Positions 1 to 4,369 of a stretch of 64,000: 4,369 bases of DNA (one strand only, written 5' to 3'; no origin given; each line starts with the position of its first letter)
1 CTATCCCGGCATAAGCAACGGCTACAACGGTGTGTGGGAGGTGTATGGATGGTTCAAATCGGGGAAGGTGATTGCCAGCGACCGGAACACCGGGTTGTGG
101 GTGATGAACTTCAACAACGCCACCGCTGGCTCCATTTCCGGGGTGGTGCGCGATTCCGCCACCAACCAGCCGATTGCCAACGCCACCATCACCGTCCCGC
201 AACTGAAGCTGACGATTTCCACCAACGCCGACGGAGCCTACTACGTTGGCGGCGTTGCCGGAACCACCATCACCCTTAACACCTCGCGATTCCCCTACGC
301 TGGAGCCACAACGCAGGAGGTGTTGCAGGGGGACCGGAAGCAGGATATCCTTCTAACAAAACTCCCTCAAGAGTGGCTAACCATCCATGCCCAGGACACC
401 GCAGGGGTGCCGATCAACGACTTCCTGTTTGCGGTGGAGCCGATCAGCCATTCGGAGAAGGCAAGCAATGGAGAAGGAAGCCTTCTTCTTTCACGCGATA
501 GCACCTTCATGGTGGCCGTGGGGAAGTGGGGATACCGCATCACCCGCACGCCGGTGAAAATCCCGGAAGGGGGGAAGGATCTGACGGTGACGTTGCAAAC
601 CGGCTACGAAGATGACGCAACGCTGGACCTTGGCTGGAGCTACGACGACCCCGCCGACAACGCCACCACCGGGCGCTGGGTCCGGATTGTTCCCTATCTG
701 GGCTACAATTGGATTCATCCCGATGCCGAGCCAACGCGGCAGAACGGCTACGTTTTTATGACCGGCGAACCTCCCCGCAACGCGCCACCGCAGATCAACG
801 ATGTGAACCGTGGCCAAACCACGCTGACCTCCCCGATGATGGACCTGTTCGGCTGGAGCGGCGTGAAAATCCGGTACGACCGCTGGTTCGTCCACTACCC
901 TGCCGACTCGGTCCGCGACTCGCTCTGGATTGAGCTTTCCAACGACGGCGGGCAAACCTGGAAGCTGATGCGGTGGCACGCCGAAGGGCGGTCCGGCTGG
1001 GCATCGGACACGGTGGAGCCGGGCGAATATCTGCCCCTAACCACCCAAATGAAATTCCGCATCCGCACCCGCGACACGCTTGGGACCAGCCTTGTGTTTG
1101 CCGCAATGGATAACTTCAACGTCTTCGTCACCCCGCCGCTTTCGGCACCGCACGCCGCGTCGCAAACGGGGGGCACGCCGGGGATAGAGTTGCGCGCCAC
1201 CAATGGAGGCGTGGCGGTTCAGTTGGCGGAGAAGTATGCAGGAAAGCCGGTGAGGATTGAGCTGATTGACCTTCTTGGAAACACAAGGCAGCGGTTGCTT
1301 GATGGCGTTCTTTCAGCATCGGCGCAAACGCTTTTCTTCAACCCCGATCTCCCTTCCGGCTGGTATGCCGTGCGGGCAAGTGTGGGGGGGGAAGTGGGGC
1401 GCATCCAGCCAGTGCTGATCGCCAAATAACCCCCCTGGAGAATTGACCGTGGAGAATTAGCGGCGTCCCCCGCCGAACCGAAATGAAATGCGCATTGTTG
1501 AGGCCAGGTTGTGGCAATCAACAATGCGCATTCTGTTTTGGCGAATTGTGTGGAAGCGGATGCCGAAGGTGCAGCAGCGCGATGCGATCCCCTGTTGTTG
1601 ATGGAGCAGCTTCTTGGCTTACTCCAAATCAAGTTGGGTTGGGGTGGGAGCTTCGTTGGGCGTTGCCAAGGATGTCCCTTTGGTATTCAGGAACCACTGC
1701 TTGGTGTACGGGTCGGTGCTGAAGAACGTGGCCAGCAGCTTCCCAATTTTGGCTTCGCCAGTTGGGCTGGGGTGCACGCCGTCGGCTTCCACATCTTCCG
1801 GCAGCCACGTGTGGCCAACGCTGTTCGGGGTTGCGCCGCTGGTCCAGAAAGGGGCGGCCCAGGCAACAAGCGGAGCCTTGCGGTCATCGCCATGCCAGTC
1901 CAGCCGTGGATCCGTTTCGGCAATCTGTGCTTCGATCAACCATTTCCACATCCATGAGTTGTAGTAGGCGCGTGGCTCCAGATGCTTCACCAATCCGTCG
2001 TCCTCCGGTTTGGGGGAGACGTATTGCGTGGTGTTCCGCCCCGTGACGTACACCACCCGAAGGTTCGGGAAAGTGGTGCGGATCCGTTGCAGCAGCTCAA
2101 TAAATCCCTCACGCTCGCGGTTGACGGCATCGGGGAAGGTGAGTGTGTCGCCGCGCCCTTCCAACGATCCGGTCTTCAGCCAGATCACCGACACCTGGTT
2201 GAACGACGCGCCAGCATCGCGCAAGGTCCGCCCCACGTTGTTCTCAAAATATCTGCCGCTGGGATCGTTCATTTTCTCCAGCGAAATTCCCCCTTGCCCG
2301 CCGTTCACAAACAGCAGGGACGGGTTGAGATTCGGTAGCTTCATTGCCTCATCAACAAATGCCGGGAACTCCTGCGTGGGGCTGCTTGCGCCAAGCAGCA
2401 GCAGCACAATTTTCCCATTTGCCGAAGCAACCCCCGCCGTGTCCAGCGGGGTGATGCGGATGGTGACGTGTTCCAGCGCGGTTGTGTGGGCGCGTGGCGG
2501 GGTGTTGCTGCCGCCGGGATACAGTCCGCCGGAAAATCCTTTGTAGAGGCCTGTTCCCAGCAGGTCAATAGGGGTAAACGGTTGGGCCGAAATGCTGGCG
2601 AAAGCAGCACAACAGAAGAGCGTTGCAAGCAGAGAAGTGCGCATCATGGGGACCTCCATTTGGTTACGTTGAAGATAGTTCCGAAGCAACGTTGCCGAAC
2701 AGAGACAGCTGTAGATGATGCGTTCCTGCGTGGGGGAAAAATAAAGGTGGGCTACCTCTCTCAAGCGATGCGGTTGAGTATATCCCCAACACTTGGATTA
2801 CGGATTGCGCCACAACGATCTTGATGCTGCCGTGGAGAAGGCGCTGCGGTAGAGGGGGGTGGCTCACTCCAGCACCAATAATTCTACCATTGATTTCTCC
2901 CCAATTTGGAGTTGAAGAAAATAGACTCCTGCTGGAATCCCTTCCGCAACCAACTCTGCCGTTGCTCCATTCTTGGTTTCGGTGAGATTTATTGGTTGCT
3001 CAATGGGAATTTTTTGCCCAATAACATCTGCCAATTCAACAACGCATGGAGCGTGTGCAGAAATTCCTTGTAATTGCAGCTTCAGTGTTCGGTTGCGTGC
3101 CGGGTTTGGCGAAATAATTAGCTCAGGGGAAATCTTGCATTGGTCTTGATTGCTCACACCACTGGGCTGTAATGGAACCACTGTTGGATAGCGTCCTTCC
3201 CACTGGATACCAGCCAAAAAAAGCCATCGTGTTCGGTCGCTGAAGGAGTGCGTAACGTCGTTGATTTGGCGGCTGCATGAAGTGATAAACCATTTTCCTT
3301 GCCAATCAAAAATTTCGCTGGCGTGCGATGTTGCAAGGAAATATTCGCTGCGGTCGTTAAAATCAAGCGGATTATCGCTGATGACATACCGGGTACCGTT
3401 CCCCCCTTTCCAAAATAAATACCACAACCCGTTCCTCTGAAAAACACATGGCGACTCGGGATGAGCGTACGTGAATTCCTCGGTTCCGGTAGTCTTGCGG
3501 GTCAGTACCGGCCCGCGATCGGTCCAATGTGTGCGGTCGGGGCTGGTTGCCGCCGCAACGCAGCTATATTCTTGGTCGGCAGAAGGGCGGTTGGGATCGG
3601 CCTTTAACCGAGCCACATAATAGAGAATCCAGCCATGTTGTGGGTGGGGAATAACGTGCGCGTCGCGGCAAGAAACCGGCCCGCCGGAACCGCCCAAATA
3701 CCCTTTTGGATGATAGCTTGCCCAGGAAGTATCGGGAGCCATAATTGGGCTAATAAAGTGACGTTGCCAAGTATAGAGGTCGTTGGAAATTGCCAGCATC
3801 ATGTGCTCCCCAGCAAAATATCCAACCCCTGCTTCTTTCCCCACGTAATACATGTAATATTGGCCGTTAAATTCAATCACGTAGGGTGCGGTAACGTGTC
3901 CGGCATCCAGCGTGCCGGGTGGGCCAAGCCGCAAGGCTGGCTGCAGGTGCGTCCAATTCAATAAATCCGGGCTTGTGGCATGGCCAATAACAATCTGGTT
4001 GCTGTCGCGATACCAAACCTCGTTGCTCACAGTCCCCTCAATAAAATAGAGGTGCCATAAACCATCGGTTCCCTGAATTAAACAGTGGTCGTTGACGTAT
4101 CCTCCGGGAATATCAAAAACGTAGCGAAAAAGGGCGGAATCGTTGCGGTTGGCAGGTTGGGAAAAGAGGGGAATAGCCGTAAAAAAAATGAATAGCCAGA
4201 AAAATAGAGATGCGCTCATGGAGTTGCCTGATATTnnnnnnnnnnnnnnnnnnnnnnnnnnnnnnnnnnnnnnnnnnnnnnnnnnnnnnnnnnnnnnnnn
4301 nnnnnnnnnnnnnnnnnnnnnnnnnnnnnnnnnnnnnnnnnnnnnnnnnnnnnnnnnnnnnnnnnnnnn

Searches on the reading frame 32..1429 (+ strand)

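Call 73: search_protein_families(library=pfam, proteins=[window:32-1429:+], max_evalue=0.0001)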
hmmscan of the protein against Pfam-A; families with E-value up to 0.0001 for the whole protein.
window:32-1429:+ (465 aa): 2 families
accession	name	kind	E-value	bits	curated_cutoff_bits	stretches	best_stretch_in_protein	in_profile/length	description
PF13620.12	CarboxypepD_reg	-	4.3e-10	40.2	32.3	1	34-97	1-67/82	Carboxypeptidase regulatory-like domain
PF13715.12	CarbopepD_reg_2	-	2e-09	37.8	32.2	1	35-106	1-72/88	CarboxypepD_reg-like domain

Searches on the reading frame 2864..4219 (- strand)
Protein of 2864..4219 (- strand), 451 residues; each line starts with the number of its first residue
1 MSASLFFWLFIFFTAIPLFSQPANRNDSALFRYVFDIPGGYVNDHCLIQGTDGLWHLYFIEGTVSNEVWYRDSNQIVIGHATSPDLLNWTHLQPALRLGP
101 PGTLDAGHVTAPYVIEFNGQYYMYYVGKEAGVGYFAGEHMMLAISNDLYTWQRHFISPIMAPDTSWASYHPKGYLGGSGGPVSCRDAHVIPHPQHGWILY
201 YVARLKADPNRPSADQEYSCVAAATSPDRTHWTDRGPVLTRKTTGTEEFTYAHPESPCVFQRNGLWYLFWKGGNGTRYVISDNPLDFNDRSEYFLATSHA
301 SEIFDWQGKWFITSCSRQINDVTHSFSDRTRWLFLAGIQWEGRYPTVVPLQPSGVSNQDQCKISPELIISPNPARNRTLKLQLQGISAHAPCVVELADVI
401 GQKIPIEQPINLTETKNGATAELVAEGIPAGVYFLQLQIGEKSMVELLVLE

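Call 73: search_protein_families(library=pfam, proteins=[window:2864-4219:-], max_evalue=0.0001)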
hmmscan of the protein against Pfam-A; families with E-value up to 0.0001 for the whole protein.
window:2864-4219:- (451 aa): 3 families
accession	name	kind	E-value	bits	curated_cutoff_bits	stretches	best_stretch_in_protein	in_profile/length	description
PF04616.20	Glyco_hydro_43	-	1e-12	48.5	32.2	1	81-270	38-198/288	Glycosyl hydrolases family 43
PF00251.26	Glyco_hydro_32N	-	1.5e-07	31.8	22.1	1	38-162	5-122/307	Glycosyl hydrolases family 32 N-terminal domain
PF18962.6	Por_Secre_tail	-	1.4e-05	25.8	27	1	369-445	1-70/75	Secretion system C-terminal sorting domain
